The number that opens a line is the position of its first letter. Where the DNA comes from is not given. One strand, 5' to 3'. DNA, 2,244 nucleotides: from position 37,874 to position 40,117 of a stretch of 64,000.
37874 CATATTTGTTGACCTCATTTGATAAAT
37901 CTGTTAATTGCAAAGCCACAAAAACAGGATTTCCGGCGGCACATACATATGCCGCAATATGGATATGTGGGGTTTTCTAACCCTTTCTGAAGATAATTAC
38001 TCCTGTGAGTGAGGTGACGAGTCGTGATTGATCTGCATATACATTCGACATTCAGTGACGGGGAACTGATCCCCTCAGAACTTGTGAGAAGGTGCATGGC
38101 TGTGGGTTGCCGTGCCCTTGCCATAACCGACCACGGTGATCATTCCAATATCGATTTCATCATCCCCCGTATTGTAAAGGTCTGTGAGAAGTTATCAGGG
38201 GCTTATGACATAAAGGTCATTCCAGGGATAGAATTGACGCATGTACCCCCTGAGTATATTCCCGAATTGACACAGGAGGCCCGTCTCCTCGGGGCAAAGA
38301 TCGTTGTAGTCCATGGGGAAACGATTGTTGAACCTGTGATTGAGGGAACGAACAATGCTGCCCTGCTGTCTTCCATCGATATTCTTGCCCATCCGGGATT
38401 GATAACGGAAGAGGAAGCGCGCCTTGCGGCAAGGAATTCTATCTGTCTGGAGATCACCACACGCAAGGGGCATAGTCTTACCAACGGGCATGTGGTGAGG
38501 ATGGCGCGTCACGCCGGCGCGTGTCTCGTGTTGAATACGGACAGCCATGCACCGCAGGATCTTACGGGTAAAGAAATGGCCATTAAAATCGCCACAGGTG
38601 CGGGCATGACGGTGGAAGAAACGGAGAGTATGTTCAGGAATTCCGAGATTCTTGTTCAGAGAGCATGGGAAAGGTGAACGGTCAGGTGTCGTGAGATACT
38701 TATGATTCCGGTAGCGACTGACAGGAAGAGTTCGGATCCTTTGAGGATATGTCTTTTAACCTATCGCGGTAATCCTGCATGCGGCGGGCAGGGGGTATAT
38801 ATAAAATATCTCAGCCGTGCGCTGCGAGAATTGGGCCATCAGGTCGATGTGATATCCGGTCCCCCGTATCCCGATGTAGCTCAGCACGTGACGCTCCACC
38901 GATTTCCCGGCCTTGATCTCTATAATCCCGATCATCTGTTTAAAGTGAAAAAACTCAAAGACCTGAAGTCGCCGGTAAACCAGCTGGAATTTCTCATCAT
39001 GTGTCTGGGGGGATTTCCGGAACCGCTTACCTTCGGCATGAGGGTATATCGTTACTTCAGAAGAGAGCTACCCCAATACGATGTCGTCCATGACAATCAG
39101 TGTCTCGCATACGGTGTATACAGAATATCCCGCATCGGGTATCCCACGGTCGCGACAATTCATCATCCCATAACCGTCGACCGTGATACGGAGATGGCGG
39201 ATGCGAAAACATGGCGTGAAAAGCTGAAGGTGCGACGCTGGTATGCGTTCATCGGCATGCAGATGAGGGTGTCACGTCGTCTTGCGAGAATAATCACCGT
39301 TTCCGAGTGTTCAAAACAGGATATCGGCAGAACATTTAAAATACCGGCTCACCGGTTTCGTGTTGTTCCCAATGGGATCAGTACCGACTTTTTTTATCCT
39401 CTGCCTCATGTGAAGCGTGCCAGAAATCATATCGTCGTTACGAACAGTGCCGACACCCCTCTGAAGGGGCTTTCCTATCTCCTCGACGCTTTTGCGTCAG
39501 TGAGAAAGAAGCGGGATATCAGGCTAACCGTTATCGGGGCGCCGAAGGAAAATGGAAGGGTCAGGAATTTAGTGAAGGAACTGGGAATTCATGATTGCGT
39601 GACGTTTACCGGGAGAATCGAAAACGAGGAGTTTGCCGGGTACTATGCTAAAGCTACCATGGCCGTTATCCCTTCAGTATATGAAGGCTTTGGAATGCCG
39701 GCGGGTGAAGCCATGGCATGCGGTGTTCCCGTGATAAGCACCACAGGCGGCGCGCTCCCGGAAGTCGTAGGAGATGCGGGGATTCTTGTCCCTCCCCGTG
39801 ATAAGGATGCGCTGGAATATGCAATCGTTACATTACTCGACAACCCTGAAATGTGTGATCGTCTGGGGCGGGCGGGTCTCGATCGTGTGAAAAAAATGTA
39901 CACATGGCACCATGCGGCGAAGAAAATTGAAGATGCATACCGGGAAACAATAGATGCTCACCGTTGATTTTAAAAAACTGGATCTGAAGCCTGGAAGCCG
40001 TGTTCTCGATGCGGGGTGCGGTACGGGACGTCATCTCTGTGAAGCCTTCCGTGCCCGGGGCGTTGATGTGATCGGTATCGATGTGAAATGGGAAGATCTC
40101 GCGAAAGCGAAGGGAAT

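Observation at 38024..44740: Compact PHP / GT4 / methyltransferase / toroid / acyltransferase / B12-radical-SAM cluster that I cannot map to a named pathway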

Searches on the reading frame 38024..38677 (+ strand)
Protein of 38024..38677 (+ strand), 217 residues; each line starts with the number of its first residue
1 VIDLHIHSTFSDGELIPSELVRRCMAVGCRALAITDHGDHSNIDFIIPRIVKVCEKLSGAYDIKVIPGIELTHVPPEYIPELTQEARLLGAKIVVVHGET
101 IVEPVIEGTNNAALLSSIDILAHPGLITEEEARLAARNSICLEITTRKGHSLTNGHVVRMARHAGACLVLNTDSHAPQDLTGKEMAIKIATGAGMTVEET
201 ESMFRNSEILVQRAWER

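Call 3: search_protein_families(library=pfam, proteins=[window:38024-38677:+], max_evalue=0.01)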
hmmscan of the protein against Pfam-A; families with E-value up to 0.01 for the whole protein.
window:38024-38677:+ (217 aa): 1 family
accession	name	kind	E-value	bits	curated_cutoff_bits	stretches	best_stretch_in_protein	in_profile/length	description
PF02811.25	PHP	-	8.2e-12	46.2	26.4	1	3-74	1-66/164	PHP domain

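Call 4: search_protein_families(library=ncbifam, proteins=[window:38024-38677:+], max_evalue=0.01)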
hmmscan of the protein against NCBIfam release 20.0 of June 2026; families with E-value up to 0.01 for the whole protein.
window:38024-38677:+ (217 aa): 18 families
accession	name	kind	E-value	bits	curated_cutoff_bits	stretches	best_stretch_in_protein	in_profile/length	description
NF004981.0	PRK06361.1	equivalog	8.7e-96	319.4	117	1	1-213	1-214/217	histidinol phosphate phosphatase domain-containing protein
NF041577.1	nside_bi_sphtase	equivalog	2e-11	43.6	400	1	2-43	4-45/276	3',5'-nucleoside bisphosphate phosphatase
NF006375.0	PRK08609.1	equivalog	6e-10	38.3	426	1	3-193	338-547/571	DNA polymerase/3'-5' exonuclease PolX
NF047791.1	RNaseRnm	equivalog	1.2e-09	37.8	375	1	2-71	3-66/275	RNase RNM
NF005928.0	PRK07945.1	equivalog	4.4e-09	36.2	250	2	3-40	101-138/337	PHP domain-containing protein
NF006251.0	PRK08392.1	equivalog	4.8e-08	32.7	212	1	1-199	1-209/216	hypothetical protein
NF038032.1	CehA_McbA_metalo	domain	1.8e-07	30.9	80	1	2-73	5-69/315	CehA/McbA family metallohydrolase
NF045780.1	TrlF_fam_ATP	equivalog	3.8e-07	29.2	350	1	3-73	9-83/944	TrlF family AAA-like ATPase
NF006702.0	PRK09248.1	domain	8.6e-07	28.7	264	1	2-198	5-218/246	PHP domain-containing protein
TIGR01856.1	hisJ_fam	subfamily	0.00013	21.7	90.2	0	2-41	1-40/252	histidinol-phosphatase HisJ family protein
TIGR01405.1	polC_Gram_pos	equivalog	0.00033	18.5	1043.45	1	2-99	105-197/1211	DNA polymerase III subunit alpha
NF046111.1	RNaseP3Mthb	equivalog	0.00068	19.5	200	1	3-200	4-206/236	ribonuclease P protein component 3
NF001688.0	PRK00448.1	equivalog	0.0014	16.2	873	1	2-77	339-408/1445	PolC-type DNA polymerase III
NF007079.0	PRK09532.1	equivalog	0.0016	16.7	1525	1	2-56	4-56/876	DNA polymerase III subunit alpha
TIGR00594.1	polc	superfamily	0.0019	16.3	434.35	1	2-39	2-41/1022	DNA polymerase III subunit alpha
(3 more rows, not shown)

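Call 21: search_solved_structures(query=window:38024-38674:+, max_evalue=0.001)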
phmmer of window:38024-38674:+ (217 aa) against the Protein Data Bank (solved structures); distinct sequences matched with E-value up to 0.001: 4.
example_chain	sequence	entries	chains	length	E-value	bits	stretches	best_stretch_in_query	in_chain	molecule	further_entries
7ug9_A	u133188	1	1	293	7.6e-05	25.8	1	2-74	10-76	5'-3' exoribonuclease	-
3au2_A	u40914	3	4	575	0.0006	22.8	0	3-38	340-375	DNA polymerase beta family (X family)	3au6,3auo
3b0y_A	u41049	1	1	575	0.00061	22.8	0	3-38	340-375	DNA polymerase beta family (X family)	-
3b0x_A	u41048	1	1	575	0.00061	22.8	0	3-38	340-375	DNA polymerase beta family (X family)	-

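Call 43: find_related_loci(query=window:38024-38674:+, collection=metagenome_contigs, flank=6000)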
Query window:38024-38674:+ (217 aa) in metagenome_contigs; peptide patterns used: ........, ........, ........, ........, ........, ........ (x = any residue, [..] = any of these).
600 stretches matched a pattern (row limit reached: there are more); 516 encode a relative of the query (tblastn E <= 1e-3); the best 80 are kept; 80 distinct loci.
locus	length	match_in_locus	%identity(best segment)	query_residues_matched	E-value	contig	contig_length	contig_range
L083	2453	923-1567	74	1-215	1e-109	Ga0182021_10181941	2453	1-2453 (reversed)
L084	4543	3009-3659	75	1-217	3e-104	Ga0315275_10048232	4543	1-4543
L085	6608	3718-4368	75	1-217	8e-104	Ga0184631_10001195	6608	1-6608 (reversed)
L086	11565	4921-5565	76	1-215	2e-103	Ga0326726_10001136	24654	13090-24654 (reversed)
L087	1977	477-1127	74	1-217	3e-108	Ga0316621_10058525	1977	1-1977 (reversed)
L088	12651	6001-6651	73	1-217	7e-103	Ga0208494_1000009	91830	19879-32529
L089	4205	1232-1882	70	1-217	7e-102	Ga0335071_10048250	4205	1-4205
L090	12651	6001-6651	72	1-217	7e-101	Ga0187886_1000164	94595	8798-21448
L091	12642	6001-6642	73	1-214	2e-99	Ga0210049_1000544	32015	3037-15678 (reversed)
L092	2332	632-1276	69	1-215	1e-102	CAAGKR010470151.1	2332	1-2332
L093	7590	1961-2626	68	1-215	3e-98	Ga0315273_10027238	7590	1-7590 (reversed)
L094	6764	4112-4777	68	1-215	2e-98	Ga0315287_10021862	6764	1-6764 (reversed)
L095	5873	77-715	71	1-213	3e-97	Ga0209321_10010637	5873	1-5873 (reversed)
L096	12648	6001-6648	69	1-216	3e-97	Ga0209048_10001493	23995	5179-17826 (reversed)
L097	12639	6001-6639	70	1-213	2e-96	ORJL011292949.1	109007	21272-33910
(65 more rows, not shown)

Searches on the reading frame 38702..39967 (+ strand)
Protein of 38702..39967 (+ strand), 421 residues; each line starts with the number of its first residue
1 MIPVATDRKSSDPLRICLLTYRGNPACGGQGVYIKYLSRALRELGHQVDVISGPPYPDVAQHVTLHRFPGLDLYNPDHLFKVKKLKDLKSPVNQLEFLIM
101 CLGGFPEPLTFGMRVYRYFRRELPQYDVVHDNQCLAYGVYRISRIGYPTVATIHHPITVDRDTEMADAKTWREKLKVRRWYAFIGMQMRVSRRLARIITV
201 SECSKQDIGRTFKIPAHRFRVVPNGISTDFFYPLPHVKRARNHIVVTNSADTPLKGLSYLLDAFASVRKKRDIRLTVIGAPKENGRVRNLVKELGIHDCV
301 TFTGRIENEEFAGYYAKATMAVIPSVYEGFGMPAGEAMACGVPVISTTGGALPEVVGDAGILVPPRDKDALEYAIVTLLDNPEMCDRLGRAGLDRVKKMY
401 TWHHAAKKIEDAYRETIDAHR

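Call 3: search_protein_families(library=pfam, proteins=[window:38702-39967:+], max_evalue=0.01)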
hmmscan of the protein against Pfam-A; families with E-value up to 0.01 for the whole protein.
window:38702-39967:+ (421 aa): 6 families
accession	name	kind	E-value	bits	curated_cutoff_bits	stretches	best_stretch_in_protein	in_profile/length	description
PF13692.12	Glyco_trans_1_4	-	3.3e-35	121.8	27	1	244-381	4-142/142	Glycosyl transferases group 1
PF00534.26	Glycos_transf_1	-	9.6e-35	120.1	26.4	1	242-392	15-169/172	Glycosyl transferases group 1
PF13439.12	Glyco_transf_4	-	1.3e-25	90.9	28.5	1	28-229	2-169/170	Glycosyltransferase Family 4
PF13579.12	Glyco_trans_4_4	-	9.4e-19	68.7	29.7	1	28-225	1-158/158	Glycosyl transferase 4-like domain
PF20706.3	GT4-conflict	-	1.7e-15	57.4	26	1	236-408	193-384/385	Family 4 Glycosyltransferase in conflict systems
PF13524.12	Glyco_trans_1_2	-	2.1e-11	44.4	25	1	264-410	6-143/144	Glycosyl transferase-like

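Call 4: search_protein_families(library=ncbifam, proteins=[window:38702-39967:+], max_evalue=0.01)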
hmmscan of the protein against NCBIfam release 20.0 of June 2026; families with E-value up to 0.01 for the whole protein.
window:38702-39967:+ (421 aa): 41 families (the best 25 are shown)
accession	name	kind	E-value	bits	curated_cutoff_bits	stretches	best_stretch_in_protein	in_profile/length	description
TIGR02149.1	glgA_Coryne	subfamily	3e-31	108.9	302.4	1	195-416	146-390/391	glycogen synthase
TIGR03999.1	thiol_BshA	equivalog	1.9e-29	102.8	273.7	1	197-417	148-374/375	N-acetyl-alpha-D-glucosaminyl L-malate synthase BshA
TIGR03449.1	mycothiol_MshA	equivalog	1.2e-28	100.1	462.5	1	115-417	91-404/406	D-inositol-3-phosphate glycosyltransferase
TIGR03088.1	stp2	hypoth_equivalog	6e-28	97.9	409.05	1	112-416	70-373/374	TIGR03088 family PEP-CTERM/XrtA system glycosyltransferase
NF041876.1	EPS_EpsE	equivalog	1.1e-26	94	400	1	217-408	186-388/389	exopolysaccharide biosynthesis GT4 family glycosyltransferase EpsE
TIGR04047.1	MSMEG_0565_glyc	hypoth_equivalog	1.8e-23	83.2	259.85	1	186-415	131-373/373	MSMEG_0565 family glycosyltransferase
TIGR04157.1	glyco_rSAM_CFB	subfamily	1.4e-19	70.3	400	1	189-410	165-403/406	TIGR04157 family glycosyltransferase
NF041010.1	glycosy_Agl16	equivalog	2.6e-19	69.3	575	1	184-415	124-350/352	glycosylation protein Agl16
TIGR04063.1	stp3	hypoth_equivalog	8.6e-19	67.7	442.05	1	185-416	149-395/397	TIGR04063 family PEP-CTERM/XrtA system glycosyltransferase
NF038298.1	EPS_HpsO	equivalog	5e-18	65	575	1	255-415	214-386/388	hormogonium polysaccharide biosynthesis glycosyltransferase HpsO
NF038295.1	EPS_HpsP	equivalog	1.3e-16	60.6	550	1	111-415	78-386/388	hormogonium polysaccharide biosynthesis glycosyltransferase HpsP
NF047684.1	TeichurnBiosyTuaC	equivalog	3.7e-16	59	550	1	255-417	232-390/391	teichuronic acid biosynthesis protein TuaC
NF038229.1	Glyco4_Geo_Pelo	equivalog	1e-15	57.6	400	1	189-417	105-337/338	GPMC system family 4 glycosyltransferase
NF053787.1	GlcN_PG_synth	equivalog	1.4e-15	57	480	1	299-416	242-359/361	N-acetylglucosaminyl phosphatidylglycerol synthase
NF012028.0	PRK15484.1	subfamily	2.2e-15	56.6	618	1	214-414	158-376/380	lipopolysaccharide N-acetylglucosaminyltransferase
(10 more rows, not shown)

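Call 9: search_solved_structures(query=window:38702-39964:+, max_evalue=1e-10)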
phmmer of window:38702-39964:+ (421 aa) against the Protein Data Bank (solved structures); distinct sequences matched with E-value up to 1e-10: 18.
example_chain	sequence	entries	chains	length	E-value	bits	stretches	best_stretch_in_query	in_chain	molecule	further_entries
7qsg_A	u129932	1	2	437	7.3e-108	364.3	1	11-416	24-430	D-inositol 3-phosphate glycosyltransferase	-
6kih_A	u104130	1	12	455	3.4e-33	118.3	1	208-417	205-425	Tll1590 protein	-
3c4q_A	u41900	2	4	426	3.7e-17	65.4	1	116-417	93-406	Predicted glycosyltransferases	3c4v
3c48_A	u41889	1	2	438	3.9e-17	65.4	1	116-417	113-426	Predicted glycosyltransferases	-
3mbo_A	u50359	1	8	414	1.9e-16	63.1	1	253-413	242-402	Glycosyltransferase, group 1 family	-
2jjm_A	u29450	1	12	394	2.1e-16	63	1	253-413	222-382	GLYCOSYL TRANSFERASE, GROUP 1 FAMILY PROTEIN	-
3oka_A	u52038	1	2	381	8.8e-16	60.9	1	243-409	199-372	GDP-mannose-dependent alpha-(1-6)-phosphatidylinositol monomannoside mannosyltransferase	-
3okc_A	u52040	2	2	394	9.3e-16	60.8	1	243-409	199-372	GDP-mannose-dependent alpha-(1-6)-phosphatidylinositol monomannoside mannosyltransferase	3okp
5d00_A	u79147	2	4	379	6.2e-15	58.1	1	252-413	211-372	N-acetyl-alpha-D-glucosaminyl L-malate synthase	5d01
2r60_A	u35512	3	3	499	2e-14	56.4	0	307-417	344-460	Glycosyl transferase, group 1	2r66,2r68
6tvp_A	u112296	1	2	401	2.5e-14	56.1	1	195-415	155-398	Alpha-maltose-1-phosphate synthase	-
5i45_A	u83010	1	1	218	1.7e-12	50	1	262-415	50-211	Glycosyl transferases group 1 family protein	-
4n9w_A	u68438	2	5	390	5.7e-12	48.3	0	206-413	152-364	GDP-mannose-dependent alpha-(1-2)-phosphatidylinositol mannosyltransferase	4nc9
6d9t_A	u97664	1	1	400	5.9e-12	48.3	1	252-401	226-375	Glycosyl transferase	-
2gej_A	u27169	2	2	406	6.9e-12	48.1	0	207-413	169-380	PHOSPHATIDYLINOSITOL MANNOSYLTRANSFERASE (PimA)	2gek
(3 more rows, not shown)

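Call 32: search_solved_structures(query=window:38702-39964:+, max_evalue=1e-50, show_alignments=1)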
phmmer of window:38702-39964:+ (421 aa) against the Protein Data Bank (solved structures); distinct sequences matched with E-value up to 1e-50: 1.
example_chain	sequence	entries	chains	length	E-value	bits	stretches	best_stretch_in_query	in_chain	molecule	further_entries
7qsg_A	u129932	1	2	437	7.3e-108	364.3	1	11-416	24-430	D-inositol 3-phosphate glycosyltransferase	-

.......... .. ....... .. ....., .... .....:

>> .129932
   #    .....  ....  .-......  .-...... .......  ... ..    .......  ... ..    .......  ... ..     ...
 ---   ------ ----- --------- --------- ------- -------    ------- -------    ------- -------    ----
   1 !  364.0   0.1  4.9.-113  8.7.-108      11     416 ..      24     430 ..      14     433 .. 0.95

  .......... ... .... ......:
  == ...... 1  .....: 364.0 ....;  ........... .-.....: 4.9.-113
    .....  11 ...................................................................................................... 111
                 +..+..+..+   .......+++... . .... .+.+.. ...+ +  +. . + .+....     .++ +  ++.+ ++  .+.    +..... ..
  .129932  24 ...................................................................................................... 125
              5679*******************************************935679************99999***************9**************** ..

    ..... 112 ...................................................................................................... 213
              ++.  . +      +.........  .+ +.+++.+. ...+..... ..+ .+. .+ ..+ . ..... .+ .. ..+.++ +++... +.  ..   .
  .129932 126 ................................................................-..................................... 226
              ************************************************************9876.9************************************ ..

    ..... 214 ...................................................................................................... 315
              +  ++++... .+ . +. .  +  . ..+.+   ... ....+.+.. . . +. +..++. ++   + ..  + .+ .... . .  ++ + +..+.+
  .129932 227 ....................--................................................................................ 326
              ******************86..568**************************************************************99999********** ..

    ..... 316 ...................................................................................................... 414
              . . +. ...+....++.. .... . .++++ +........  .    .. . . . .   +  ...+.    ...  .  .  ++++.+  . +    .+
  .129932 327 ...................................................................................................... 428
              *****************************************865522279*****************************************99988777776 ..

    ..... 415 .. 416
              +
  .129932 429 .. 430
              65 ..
